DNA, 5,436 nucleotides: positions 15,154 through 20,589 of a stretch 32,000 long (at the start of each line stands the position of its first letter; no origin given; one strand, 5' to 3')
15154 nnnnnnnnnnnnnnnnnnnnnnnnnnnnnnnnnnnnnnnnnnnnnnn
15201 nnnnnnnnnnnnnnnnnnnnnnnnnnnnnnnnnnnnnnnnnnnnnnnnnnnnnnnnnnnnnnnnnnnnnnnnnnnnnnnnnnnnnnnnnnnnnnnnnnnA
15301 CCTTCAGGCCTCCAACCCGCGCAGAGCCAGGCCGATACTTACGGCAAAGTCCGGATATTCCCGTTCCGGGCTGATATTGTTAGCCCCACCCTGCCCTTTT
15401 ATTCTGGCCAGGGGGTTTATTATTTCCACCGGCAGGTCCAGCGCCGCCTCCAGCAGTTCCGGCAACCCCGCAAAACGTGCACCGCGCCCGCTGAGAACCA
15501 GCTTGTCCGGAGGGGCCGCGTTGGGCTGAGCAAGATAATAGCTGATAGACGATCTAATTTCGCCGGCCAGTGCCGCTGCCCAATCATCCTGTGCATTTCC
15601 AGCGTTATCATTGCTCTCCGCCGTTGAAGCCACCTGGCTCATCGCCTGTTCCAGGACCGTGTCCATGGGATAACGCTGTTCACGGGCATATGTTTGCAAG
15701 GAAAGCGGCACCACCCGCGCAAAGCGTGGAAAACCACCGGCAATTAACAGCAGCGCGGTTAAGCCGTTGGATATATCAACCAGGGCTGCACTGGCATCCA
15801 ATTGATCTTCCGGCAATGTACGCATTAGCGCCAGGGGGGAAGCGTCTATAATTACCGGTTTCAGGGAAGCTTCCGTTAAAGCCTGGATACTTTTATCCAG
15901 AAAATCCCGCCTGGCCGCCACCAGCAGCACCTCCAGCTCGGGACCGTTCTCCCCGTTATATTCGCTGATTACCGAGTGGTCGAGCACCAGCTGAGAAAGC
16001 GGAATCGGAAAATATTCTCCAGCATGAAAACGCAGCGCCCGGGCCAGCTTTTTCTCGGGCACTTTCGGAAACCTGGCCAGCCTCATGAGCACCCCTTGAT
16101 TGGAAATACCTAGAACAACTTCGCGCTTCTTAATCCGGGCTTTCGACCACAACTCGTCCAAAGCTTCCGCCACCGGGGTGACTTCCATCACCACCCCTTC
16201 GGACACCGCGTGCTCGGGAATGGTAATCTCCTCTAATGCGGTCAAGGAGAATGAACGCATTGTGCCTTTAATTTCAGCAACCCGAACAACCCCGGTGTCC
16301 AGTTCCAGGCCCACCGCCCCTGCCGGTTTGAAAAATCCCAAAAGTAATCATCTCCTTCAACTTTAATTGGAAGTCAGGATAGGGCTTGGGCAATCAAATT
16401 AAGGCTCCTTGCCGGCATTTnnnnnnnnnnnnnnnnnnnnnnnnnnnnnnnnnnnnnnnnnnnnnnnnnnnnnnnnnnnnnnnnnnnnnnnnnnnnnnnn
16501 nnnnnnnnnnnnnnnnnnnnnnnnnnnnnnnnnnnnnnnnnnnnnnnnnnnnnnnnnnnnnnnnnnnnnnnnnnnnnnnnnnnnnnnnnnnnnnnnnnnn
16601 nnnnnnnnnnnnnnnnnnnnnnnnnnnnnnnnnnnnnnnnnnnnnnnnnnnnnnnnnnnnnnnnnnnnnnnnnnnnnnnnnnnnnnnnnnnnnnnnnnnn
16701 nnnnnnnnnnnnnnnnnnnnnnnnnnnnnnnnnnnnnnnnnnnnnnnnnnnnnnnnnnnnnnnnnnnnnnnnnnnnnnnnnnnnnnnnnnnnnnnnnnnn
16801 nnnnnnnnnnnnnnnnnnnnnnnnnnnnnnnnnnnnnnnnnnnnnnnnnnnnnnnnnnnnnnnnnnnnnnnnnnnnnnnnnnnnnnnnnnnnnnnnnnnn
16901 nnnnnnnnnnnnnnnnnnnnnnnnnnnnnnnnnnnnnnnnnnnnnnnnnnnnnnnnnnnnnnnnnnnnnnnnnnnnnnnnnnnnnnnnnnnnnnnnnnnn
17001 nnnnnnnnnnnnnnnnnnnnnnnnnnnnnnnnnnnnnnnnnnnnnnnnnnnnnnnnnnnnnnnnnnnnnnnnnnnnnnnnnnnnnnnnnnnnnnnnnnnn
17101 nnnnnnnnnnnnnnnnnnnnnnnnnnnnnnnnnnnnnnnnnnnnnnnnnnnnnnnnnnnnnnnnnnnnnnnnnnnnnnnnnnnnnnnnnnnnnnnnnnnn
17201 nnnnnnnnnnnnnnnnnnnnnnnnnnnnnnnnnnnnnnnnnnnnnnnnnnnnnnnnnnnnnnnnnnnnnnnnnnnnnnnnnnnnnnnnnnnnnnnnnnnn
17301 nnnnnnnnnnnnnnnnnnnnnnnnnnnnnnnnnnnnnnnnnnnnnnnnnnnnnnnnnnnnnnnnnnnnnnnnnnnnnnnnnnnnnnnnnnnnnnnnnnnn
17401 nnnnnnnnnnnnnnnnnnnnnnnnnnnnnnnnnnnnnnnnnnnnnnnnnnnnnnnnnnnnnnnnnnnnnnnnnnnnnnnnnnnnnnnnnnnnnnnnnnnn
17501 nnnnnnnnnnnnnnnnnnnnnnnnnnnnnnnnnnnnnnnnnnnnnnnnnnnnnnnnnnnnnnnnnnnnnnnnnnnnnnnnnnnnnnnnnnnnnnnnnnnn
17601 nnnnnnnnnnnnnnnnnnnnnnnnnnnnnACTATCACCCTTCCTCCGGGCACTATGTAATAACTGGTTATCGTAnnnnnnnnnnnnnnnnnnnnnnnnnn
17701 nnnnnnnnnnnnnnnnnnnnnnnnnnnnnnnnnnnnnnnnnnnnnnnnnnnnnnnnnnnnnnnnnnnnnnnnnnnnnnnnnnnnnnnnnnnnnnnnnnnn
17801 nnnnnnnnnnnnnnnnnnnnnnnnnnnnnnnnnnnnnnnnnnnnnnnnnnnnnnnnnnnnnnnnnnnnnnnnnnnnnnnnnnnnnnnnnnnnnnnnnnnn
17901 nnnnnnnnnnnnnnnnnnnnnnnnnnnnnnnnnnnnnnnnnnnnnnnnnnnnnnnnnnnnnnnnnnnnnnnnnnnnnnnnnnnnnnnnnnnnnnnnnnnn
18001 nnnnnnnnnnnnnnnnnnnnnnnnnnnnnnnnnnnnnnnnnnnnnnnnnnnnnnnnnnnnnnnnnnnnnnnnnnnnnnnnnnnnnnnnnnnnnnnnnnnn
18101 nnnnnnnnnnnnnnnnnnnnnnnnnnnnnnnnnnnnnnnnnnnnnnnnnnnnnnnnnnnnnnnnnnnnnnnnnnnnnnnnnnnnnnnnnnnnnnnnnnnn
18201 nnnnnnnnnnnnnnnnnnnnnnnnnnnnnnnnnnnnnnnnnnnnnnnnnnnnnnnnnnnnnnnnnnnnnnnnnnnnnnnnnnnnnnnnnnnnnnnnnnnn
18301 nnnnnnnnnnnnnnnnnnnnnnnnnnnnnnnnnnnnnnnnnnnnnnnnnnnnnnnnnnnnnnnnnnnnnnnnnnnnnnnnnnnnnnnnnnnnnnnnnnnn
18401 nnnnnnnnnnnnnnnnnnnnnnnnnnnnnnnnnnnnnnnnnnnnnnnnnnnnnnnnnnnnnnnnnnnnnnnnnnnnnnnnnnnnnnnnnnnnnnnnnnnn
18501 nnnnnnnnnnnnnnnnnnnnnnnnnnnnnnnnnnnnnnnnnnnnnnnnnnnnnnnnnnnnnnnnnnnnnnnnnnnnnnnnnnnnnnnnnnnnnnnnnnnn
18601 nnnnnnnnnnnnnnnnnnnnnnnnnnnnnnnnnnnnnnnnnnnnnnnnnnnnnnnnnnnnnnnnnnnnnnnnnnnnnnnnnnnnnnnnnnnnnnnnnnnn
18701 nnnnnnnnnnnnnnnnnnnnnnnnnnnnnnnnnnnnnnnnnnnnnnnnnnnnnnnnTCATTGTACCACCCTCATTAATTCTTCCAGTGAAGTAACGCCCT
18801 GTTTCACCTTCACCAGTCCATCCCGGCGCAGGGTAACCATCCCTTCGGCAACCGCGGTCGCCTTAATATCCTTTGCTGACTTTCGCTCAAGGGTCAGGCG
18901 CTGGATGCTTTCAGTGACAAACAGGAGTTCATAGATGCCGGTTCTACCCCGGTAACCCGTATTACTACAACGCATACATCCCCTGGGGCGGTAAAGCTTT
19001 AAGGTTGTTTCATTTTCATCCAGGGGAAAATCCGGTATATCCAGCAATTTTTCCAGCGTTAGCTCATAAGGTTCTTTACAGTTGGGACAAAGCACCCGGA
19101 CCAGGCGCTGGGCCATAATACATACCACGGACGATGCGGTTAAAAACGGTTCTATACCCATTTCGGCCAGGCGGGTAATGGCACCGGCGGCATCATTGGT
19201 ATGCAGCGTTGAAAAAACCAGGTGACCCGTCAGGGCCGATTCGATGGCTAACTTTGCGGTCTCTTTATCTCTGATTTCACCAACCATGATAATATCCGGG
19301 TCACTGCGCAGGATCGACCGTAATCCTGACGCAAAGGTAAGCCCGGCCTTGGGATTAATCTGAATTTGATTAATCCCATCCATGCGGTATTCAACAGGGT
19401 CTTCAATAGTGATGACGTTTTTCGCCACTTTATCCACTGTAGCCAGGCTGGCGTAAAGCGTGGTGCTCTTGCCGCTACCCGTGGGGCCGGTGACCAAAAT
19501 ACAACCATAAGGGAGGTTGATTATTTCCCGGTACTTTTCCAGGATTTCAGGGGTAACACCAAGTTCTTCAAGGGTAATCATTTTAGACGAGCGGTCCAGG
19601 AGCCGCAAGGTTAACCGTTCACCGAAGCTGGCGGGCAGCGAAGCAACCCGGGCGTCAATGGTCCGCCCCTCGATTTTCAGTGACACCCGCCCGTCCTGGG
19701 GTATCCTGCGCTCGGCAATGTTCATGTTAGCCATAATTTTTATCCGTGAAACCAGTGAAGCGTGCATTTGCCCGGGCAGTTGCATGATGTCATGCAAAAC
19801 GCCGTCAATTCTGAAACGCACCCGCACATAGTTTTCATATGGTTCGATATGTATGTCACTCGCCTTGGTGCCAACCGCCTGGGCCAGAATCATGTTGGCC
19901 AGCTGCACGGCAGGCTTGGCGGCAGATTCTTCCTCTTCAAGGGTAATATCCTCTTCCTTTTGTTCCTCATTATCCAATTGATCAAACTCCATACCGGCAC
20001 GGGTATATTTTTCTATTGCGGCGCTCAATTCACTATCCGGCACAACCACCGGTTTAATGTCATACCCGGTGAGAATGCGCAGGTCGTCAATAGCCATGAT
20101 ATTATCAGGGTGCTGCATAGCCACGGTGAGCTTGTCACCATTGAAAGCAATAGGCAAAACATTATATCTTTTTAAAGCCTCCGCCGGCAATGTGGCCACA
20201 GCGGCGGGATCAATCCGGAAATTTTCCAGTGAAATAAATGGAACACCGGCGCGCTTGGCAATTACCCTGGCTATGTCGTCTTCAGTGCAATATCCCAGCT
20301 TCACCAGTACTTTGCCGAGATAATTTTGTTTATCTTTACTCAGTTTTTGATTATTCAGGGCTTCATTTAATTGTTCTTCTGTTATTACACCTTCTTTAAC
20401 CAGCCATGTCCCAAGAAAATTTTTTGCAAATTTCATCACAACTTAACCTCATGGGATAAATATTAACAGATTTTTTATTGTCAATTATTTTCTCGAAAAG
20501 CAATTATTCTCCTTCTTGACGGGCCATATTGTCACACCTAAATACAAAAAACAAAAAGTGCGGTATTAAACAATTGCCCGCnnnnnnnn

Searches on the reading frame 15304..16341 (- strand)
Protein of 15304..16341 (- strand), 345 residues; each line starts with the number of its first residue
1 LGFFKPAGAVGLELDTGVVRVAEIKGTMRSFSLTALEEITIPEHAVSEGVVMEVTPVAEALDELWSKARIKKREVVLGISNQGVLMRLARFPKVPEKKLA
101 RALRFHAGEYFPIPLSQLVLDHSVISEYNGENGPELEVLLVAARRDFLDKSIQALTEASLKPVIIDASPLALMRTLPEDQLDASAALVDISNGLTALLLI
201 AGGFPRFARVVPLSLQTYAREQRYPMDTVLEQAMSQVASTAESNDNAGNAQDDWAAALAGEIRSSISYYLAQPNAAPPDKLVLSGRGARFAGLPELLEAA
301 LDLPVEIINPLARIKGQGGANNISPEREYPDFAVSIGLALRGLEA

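Call 31: search_protein_families(library=pfam, proteins=[window:15304-16341:-], max_evalue=0.01)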
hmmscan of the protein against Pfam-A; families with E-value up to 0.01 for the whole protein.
window:15304-16341:- (345 aa): 2 families
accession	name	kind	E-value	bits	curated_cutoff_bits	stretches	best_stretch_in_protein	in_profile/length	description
PF11104.14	PilM_2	-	3.4e-36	125.3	27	1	11-342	1-339/340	Type IV pilus assembly protein PilM;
PF14450.12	FtsA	-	0.0045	17.8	31.8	1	186-323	1-114/127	Cell division protein FtsA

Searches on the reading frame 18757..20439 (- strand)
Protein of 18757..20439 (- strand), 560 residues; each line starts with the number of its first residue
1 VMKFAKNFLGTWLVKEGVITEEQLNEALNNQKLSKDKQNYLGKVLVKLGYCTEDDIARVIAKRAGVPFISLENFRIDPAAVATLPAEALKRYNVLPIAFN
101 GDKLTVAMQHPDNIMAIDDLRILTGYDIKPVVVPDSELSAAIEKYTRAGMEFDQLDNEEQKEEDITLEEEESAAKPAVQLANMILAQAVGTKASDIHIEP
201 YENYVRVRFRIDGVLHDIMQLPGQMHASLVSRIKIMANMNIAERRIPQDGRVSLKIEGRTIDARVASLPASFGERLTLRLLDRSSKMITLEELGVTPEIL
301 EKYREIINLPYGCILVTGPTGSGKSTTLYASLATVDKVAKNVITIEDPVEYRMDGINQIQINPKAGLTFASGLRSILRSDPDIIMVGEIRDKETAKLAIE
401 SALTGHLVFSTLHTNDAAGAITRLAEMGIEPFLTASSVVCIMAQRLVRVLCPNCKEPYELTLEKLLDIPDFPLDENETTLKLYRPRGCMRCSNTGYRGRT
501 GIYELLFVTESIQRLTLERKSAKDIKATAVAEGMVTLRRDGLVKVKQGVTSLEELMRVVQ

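Call 4: search_protein_families(library=pfam, proteins=[window:18757-20439:-])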
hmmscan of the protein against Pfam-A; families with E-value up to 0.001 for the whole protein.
window:18757-20439:- (560 aa): 3 families
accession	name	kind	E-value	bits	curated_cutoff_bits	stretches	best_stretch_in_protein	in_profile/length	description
PF00437.27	T2SSE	-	8.7e-139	462.7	24.9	1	173-557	4-370/370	Type II/IV secretion system protein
PF05157.20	MshEN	-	5.5e-23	81.2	23.1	1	65-148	2-86/90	MshEN domain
PF13401.12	AAA_22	-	0.00063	20.5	27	0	312-350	6-44/130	AAA domain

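Call 8: find_related_loci(query=window:18757-20439:-, collection=genome_contigs, flank=3000)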
Query window:18757-20439:- (560 aa) in genome_contigs; peptide patterns used: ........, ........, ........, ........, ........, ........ (x = any residue, [..] = any of these).
599 stretches matched a pattern (row limit reached: there are more); 569 encode a relative of the query (tblastn E <= 1e-3); the best 80 are kept; 80 distinct loci.
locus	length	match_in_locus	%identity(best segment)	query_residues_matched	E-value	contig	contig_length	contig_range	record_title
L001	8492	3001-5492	76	2-559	0e+0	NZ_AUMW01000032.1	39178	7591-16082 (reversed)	Desulfotruncus alcoholivorax DSM 16058 H569DRAFT_scaffold00030.30_C, whole genome shotgun sequence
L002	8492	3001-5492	75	2-560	0e+0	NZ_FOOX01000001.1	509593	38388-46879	Desulfotruncus arcticus DSM 17038, whole genome shotgun sequence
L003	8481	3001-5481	75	1-559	0e+0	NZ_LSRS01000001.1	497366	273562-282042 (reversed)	Sporotomaculum syntrophicum strain FB SPSYN_contig000001, whole genome shotgun sequence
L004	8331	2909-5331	73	2-559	0e+0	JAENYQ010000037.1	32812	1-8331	MAG: Desulfotomaculum sp. isolate BL5_bin.2 BL5_bin2_NODE_333_length_32812_cov_14.359984, whole genome shotgun sequence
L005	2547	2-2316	71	64-559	0e+0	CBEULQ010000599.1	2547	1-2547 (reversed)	MAG TPA_asm: uncultured Desulfocucumis sp. isolate SRR13515399_metabat2_4 genome assembly, contig: ERZ25074858.3527, who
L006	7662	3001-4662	57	7-559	0e+0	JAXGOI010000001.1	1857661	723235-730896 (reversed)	MAG: Clostridiales bacterium isolate AnMBR.bin276 bin276_1, whole genome shotgun sequence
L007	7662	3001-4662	58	8-559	0e+0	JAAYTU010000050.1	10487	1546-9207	MAG: Clostridiaceae bacterium isolate AS24abBPME_94 12589_AS24, whole genome shotgun sequence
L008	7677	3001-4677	58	1-559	0e+0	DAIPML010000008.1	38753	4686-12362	MAG TPA_asm: Clostridiales bacterium isolate CTOTU40535 NODE_798_length_38753_cov_7.695023, whole genome shotgun sequenc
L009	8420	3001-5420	54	9-559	0e+0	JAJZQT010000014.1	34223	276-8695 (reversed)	MAG: Actinomycetes bacterium isolate SKS1.bin55 NODE_2197_length_34223_cov_14.166676, whole genome shotgun sequence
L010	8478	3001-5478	48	3-559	0e+0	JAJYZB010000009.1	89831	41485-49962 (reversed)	MAG: bacterium isolate FK4.bin95 NODE_215_length_89831_cov_2.179591, whole genome shotgun sequence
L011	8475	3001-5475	49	5-559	4e-180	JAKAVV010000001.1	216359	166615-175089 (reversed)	MAG: bacterium isolate YP4.bin17 NODE_46_length_216359_cov_7.897453, whole genome shotgun sequence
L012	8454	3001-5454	49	9-559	1e-179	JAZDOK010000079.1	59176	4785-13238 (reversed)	MAG: bacterium isolate MEGAHIT-group-0.768 k141_13560812, whole genome shotgun sequence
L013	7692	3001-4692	49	9-559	6e-178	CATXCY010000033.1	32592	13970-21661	MAG TPA_asm: uncultured bacterium isolate ERR9578292_bin.24_MetaWRAP_v1.3_MAG genome assembly, contig: ERZ18533963.849,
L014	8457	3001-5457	50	9-558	3e-178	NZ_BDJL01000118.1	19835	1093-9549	Carboxydothermus islandicus strain SET IS-9, whole genome shotgun sequence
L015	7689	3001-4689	50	9-559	7e-178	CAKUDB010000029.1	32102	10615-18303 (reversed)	MAG: uncultured bacterium isolate REFINED_METABAT215_TOP10_CONTIGS_1500_ASSEMBLY_K77_MERGED__Hadza_MoBio_hadza-E-H_K_21_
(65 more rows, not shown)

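Call 12: find_encoding_contigs(protein=window:18757-20439:-, flank=1500, max_places=4)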
Protein window:18757-20439:- (560 aa): no gene with exactly this product is on record in the collection.

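Call 18: find_related_loci(query=window:18757-20439:-, collection=metagenome_contigs, flank=1200)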
Query window:18757-20439:- (560 aa) in metagenome_contigs; peptide patterns used: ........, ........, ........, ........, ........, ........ (x = any residue, [..] = any of these).
600 stretches matched a pattern (row limit reached: there are more); 537 encode a relative of the query (tblastn E <= 1e-3); the best 80 are kept; 80 distinct loci.
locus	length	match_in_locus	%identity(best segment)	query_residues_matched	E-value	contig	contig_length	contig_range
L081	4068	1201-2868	60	4-559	0e+0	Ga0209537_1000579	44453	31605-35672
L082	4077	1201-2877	59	1-558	0e+0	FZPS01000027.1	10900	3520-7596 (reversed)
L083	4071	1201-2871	58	8-559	0e+0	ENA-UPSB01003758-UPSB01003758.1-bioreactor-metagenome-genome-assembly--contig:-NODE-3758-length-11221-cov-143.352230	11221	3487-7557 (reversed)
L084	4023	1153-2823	57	8-559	0e+0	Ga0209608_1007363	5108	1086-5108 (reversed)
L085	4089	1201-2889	58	1-559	0e+0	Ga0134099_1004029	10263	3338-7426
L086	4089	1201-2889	58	1-559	0e+0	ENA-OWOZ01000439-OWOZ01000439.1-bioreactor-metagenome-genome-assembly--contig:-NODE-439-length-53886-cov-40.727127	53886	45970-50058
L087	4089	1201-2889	58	1-559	0e+0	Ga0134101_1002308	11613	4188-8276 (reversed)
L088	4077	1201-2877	58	1-559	0e+0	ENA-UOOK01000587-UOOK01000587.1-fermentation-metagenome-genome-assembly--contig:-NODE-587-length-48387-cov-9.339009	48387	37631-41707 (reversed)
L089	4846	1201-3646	55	9-559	0e+0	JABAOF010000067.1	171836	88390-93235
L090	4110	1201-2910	48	6-559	1e-180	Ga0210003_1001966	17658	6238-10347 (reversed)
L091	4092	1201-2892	50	9-559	9e-179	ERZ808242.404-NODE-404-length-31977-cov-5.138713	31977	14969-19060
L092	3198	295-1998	49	6-559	0e+0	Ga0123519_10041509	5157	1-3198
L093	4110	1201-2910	47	6-559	2e-176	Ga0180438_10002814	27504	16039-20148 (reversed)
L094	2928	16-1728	46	6-559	2e-177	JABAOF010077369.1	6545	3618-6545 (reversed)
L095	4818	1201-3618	53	9-559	0e+0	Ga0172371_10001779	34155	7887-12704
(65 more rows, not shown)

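Call 41: find_encoding_contigs(protein=window:18757-20436:-, flank=10000, max_places=4)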
Protein window:18757-20436:- (559 aa): no gene with exactly this product is on record in the collection.

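Call 61: find_homologous_proteins(query=window:18757-20436:-, max_evalue=1e-100)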
Query window:18757-20436:- (559 aa): 7986 proteins with E <= 1e-100 among 8000 candidates; the best 120 are listed.
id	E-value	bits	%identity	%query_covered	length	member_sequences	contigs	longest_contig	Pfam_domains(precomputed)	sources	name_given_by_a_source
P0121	0.0e+0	1224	100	100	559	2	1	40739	PF05157.21,PF00437.27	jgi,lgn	jgi:type IV pilus assembly protein PilB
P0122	0.0e+0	1087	87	100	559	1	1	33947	PF05157.21,PF00437.27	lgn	-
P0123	3.4e-283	958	77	99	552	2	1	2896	PF05157.21,PF00437.27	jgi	-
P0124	2.7e-282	955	76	99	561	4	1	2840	PF05157.21,PF00437.27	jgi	-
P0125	6.7e-281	951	76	100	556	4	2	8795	PF05157.21,PF00437.27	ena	-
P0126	7.3e-281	950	77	100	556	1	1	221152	PF05157.21,PF00437.27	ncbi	-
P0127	9.8e-281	950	76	100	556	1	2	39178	PF05157.21,PF00437.27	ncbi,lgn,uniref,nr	ncbi:GspE/PulE family protein [Desulfotruncus alcoholivorax]|uniref:GspE/PulE family protein n=1 Tax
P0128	5.7e-280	947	76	100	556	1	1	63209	PF05157.21,PF00437.27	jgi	-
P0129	2.4e-279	945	76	100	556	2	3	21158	PF05157.21,PF00437.27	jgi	-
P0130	8.3e-279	944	76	100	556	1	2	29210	PF05157.21,PF00437.27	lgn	-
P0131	1.0e-277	940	75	100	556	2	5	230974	PF05157.21,PF00437.27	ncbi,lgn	ncbi:GspE/PulE family protein [Desulfoscipio gibsoniae]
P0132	7.0e-277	937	75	100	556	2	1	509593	PF05157.21,PF00437.27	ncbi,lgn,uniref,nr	ncbi:type II secretion system protein E (GspE) [Desulfotomaculum arcticum]|uniref:Type II secretion 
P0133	8.7e-277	937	75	100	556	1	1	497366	PF05157.21,PF00437.27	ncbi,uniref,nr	ncbi:Type II secretion system protein E [Sporotomaculum syntrophicum]|uniref:Type II secretion syste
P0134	3.9e-276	935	75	100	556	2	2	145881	PF05157.21,PF00437.27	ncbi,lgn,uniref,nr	ncbi:GspE/PulE family protein [Desulfallas thermosapovorans]|uniref:Type II secretion system protein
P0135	5.1e-276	934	75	100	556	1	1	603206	PF05157.21,PF00437.27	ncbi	-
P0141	1.9e-272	923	73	99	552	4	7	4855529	PF05157.21,PF00437.27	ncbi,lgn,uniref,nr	ncbi:type II secretory pathway, ATPase PulE/Tfp pilus assembly pathway, ATPase PilB [Desulfoscipio g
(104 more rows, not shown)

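Call 62: find_encoding_contigs(protein=P0121, flank=2000, max_places=2)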
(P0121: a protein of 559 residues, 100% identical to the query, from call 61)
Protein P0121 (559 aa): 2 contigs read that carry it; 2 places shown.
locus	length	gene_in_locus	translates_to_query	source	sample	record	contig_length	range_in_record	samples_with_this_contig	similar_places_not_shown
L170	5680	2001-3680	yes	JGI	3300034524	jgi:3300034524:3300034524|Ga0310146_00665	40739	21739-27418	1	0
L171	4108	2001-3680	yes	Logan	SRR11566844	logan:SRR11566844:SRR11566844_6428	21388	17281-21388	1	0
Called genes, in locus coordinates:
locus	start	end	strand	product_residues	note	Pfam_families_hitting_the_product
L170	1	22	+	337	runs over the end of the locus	PF01264:Chorismate_synt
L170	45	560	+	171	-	PF13238:AAA_18 (weak), PF13671:AAA_33 (weak), PF01202:SKI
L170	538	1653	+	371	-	PF00465:Fe-ADH, PF13685:Fe-ADH_2, PF01761:DHQ_synthase, PF24621:DHQS_C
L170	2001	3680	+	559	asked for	PF05157:MshEN, PF00437:T2SSE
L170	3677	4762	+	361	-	PF00437:T2SSE, PF13401:AAA_22 (faint)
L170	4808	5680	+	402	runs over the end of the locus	PF28597:T2SSF_N, PF00482:T2SSF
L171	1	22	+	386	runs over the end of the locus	PF01264:Chorismate_synt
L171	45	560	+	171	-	PF13238:AAA_18 (weak), PF13671:AAA_33 (weak), PF01202:SKI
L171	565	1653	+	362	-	PF00465:Fe-ADH, PF13685:Fe-ADH_2, PF01761:DHQ_synthase, PF24621:DHQS_C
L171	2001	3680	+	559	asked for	PF05157:MshEN, PF00437:T2SSE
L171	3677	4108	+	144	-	?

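Call 63: find_encoding_contigs(protein=P0122, flank=10000, max_places=1)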
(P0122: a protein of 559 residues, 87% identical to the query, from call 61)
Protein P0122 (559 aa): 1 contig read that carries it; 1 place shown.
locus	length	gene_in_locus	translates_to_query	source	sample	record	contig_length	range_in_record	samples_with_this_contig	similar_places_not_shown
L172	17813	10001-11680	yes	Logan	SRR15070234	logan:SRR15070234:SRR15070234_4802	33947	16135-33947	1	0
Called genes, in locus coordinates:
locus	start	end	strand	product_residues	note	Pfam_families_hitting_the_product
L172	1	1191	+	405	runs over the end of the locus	PF01136:Peptidase_U32, PF16325:Peptidase_U32_C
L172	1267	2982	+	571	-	PF03717:PBP_dimer, PF00905:Transpeptidase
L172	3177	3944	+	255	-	PF01381:HTH_3, PF12844:HTH_19, PF13443:HTH_26, PF13560:HTH_31, PF01381:HTH_3, PF12844:HTH_19, PF13560:HTH_31, PF01381:HTH_3, +9 more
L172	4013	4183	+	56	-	PF13237:Fer4_10, PF00037:Fer4, PF14697:Fer4_21, PF12838:Fer4_7, PF13187:Fer4_9, PF25160:LdpA_Fe-S-bd (weak), PF00037:Fer4, PF12837:Fer4_6 (weak), +4 more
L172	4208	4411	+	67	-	PF09723:Zn_ribbon_8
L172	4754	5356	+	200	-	PF12804:NTP_transf_3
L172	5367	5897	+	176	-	PF09419:PGP_phosphatase (weak), PF13419:HAD_2 (weak), PF00702:Hydrolase, PF13242:Hydrolase_like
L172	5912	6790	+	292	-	PF08501:Shikimate_dh_N, PF01488:Shikimate_DH (weak), PF18317:SDH_C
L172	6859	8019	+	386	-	PF01264:Chorismate_synt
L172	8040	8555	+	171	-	PF13238:AAA_18, PF13671:AAA_33 (weak), PF01202:SKI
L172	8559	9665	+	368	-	PF00465:Fe-ADH, PF13685:Fe-ADH_2, PF01761:DHQ_synthase, PF24621:DHQS_C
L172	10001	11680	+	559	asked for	PF05157:MshEN, PF00437:T2SSE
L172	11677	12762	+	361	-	PF00437:T2SSE, PF13401:AAA_22 (weak)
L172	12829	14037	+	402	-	PF28597:T2SSF_N, PF00482:T2SSF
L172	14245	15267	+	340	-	PF11104:PilM_2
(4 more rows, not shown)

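Call 64: find_encoding_contigs(protein=P0134, flank=2000, max_places=1)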
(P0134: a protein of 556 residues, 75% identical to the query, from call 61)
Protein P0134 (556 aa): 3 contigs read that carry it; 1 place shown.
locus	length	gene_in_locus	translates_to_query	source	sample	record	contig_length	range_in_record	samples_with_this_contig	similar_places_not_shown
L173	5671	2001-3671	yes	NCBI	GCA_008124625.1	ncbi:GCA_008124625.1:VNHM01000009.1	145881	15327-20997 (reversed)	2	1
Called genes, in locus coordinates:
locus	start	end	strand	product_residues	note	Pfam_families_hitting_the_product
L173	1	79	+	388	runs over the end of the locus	PF01264:Chorismate_synt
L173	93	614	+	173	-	PF02224:Cytidylate_kin (faint), PF13238:AAA_18, PF13671:AAA_33, PF01202:SKI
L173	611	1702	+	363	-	PF00465:Fe-ADH, PF13685:Fe-ADH_2, PF01761:DHQ_synthase, PF24621:DHQS_C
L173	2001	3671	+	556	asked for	PF05157:MshEN, PF00437:T2SSE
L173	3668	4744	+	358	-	PF00437:T2SSE, PF13191:AAA_16 (faint), PF13401:AAA_22 (faint)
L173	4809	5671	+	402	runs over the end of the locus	PF28597:T2SSF_N, PF00482:T2SSF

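Call 65: find_encoding_contigs(protein=P0141, flank=2000, max_places=1)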
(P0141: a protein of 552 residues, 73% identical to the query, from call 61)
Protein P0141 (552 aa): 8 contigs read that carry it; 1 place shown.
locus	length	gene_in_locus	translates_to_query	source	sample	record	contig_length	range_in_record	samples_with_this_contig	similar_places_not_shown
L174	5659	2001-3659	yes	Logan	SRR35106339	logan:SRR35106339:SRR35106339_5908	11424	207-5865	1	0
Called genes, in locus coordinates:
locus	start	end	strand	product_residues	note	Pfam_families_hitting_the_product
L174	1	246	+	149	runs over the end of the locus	?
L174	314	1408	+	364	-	PF00465:Fe-ADH, PF13685:Fe-ADH_2, PF01761:DHQ_synthase, PF24621:DHQS_C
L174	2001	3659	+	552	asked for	PF05157:MshEN, PF00437:T2SSE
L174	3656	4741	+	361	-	PF00437:T2SSE, PF01580:FtsK_SpoIIIE (faint)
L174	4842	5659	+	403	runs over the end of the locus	PF28597:T2SSF_N, PF00482:T2SSF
